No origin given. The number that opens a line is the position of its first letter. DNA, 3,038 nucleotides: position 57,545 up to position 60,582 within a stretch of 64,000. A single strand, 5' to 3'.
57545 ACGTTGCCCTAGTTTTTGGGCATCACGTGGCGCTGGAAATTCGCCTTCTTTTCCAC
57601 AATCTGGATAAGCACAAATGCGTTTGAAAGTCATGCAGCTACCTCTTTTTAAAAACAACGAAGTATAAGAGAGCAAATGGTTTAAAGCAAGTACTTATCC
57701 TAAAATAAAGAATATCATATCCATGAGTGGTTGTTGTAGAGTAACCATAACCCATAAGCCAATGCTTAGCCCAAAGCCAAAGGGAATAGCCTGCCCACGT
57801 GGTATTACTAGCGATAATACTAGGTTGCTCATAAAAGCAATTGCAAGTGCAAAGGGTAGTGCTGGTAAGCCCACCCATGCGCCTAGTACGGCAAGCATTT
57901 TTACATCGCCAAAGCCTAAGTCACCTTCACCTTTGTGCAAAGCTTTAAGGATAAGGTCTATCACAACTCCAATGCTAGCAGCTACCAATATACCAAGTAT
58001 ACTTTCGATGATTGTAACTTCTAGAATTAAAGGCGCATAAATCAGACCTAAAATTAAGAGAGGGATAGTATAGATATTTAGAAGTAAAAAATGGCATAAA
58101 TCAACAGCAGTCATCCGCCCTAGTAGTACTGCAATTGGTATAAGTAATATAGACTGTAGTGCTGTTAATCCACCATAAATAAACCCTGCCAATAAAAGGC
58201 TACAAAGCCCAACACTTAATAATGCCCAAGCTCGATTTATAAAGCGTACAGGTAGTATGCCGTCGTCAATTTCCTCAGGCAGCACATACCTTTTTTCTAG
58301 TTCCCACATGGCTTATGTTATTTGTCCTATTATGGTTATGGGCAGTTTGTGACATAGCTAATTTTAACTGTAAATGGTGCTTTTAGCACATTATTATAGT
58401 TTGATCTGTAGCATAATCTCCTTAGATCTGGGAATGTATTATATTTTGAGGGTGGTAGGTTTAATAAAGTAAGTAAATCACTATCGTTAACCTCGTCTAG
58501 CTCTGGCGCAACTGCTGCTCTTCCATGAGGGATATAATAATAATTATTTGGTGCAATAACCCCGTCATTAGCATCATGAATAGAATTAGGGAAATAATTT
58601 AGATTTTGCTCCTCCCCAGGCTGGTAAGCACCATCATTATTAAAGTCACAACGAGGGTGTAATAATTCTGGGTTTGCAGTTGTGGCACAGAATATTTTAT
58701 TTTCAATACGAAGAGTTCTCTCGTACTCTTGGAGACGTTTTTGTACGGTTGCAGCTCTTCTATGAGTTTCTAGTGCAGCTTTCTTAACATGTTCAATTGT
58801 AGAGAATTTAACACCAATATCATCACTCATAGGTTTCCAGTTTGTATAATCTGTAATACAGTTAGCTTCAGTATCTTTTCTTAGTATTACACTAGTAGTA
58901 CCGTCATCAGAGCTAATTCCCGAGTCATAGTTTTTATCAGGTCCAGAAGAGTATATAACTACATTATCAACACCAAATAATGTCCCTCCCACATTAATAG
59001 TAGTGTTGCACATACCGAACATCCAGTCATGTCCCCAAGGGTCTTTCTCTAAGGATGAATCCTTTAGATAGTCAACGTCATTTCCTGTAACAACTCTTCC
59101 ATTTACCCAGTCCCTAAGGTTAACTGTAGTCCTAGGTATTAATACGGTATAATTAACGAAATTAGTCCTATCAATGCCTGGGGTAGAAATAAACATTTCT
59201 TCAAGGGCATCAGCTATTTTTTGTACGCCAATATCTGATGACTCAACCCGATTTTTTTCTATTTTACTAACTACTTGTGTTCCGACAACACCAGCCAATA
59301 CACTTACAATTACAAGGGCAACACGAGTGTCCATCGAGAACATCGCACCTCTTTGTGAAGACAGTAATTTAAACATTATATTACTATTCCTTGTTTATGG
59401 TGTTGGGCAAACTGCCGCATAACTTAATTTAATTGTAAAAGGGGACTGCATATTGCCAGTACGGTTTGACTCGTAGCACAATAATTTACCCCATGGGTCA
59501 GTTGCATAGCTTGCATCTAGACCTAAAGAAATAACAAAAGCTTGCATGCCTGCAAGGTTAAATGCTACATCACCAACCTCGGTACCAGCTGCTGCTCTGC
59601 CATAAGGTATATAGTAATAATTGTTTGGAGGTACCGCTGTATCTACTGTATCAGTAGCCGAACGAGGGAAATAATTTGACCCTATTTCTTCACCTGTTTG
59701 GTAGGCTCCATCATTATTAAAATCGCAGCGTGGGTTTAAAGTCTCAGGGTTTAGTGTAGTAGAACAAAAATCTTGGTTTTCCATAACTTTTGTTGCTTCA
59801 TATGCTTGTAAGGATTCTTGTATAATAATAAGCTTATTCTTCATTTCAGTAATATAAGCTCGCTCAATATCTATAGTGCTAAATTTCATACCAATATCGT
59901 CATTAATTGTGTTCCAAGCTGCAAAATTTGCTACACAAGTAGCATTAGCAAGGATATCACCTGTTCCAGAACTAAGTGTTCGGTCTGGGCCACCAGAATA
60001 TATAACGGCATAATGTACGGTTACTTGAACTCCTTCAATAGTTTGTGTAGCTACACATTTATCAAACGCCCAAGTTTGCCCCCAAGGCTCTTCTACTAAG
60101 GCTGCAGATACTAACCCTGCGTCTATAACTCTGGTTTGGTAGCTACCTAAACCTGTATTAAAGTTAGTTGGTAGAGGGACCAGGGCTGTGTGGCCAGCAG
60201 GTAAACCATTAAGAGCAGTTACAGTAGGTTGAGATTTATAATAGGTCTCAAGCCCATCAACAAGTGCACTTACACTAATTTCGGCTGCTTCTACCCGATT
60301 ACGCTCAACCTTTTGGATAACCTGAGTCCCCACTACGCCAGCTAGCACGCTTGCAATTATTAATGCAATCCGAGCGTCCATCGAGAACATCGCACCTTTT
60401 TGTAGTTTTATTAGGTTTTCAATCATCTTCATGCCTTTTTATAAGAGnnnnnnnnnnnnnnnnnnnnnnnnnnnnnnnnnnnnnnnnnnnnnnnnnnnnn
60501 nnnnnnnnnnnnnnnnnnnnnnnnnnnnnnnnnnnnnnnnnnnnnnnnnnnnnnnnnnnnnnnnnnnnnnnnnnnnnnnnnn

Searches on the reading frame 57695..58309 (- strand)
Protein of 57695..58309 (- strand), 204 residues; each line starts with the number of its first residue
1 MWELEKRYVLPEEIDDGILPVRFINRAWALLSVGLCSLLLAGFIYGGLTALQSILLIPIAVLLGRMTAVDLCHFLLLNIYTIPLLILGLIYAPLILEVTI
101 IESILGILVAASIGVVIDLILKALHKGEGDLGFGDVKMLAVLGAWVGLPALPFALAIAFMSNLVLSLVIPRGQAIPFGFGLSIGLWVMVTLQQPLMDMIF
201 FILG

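Call 3: search_protein_families(library=pfam, proteins=[window:57695-58309:-], max_evalue=1)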
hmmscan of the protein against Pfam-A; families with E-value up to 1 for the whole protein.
window:57695-58309:- (204 aa): 2 families
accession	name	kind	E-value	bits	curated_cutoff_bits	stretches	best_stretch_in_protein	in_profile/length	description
PF01478.23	Peptidase_A24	-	2.7e-11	44.3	26.5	1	60-166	4-103/104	Type IV leader peptidase family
PF19946.4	DUF6408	-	0.8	10.2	25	1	107-124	17-34/42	Family of unknown function (DUF6408)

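Call 4: search_protein_families(library=ncbifam, proteins=[window:57695-58309:-], max_evalue=1)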
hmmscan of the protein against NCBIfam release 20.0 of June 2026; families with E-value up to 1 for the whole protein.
window:57695-58309:- (204 aa): 0 families

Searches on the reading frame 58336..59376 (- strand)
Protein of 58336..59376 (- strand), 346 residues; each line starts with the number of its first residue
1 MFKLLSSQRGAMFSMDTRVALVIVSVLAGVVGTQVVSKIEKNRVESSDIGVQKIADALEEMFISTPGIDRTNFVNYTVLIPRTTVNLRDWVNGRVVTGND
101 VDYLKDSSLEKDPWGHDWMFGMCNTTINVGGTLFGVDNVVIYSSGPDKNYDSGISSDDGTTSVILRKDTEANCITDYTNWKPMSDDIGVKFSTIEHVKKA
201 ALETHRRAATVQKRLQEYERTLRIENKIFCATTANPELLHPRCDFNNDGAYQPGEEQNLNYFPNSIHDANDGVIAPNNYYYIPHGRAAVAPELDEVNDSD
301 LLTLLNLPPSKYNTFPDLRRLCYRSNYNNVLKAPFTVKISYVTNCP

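Call 3: search_protein_families(library=pfam, proteins=[window:58336-59376:-], max_evalue=1)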
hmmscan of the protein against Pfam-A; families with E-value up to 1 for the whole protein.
window:58336-59376:- (346 aa): 0 families

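Call 4: search_protein_families(library=ncbifam, proteins=[window:58336-59376:-], max_evalue=1)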
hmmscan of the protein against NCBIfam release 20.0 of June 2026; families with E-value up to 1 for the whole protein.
window:58336-59376:- (346 aa): 2 families
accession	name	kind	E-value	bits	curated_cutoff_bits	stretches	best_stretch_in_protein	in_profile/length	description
TIGR01710.1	typeII_sec_gspG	equivalog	4.3e-05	23.6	88.85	1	17-126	8-107/134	type II secretion system major pseudopilin GspG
NF058576.1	EntV_fam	equivalog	0.053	13.5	130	1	20-76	9-61/162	EntV family bacteriocin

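Call 7: find_encoding_contigs(protein=window:58336-59376:-, flank=10000, max_places=6)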
Protein window:58336-59376:- (346 aa): 1 contig read that carries it; 1 place shown.
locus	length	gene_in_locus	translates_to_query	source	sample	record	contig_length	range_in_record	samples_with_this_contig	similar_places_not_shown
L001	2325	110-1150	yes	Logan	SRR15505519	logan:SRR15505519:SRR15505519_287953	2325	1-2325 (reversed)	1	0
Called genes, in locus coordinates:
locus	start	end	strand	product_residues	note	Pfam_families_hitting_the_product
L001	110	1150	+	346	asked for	-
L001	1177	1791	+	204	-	PF01478:Peptidase_A24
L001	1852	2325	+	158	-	?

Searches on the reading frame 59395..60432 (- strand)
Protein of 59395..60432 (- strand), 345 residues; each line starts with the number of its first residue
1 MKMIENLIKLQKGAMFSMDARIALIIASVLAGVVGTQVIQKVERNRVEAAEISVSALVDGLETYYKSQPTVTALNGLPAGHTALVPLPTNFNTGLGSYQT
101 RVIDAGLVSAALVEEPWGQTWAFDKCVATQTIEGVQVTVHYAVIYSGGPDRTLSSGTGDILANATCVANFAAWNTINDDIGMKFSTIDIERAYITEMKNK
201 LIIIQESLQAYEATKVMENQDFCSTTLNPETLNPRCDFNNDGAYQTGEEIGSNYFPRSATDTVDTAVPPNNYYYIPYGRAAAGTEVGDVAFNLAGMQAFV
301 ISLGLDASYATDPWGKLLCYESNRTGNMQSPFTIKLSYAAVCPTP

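Call 3: search_protein_families(library=pfam, proteins=[window:59395-60432:-], max_evalue=1)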
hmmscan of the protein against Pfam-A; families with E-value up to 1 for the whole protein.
window:59395-60432:- (345 aa): 1 family
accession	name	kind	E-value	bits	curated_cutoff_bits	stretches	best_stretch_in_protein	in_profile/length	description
PF08334.16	T2SSG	-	0.062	13.8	21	0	37-125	1-78/108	Type II secretion system (T2SS), protein G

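Call 4: search_protein_families(library=ncbifam, proteins=[window:59395-60432:-], max_evalue=1)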
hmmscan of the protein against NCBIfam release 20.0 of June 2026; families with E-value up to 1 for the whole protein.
window:59395-60432:- (345 aa): 1 family
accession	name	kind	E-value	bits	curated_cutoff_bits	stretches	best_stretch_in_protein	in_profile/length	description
TIGR01710.1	typeII_sec_gspG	equivalog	0.001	19.1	88.85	1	22-127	10-105/134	type II secretion system major pseudopilin GspG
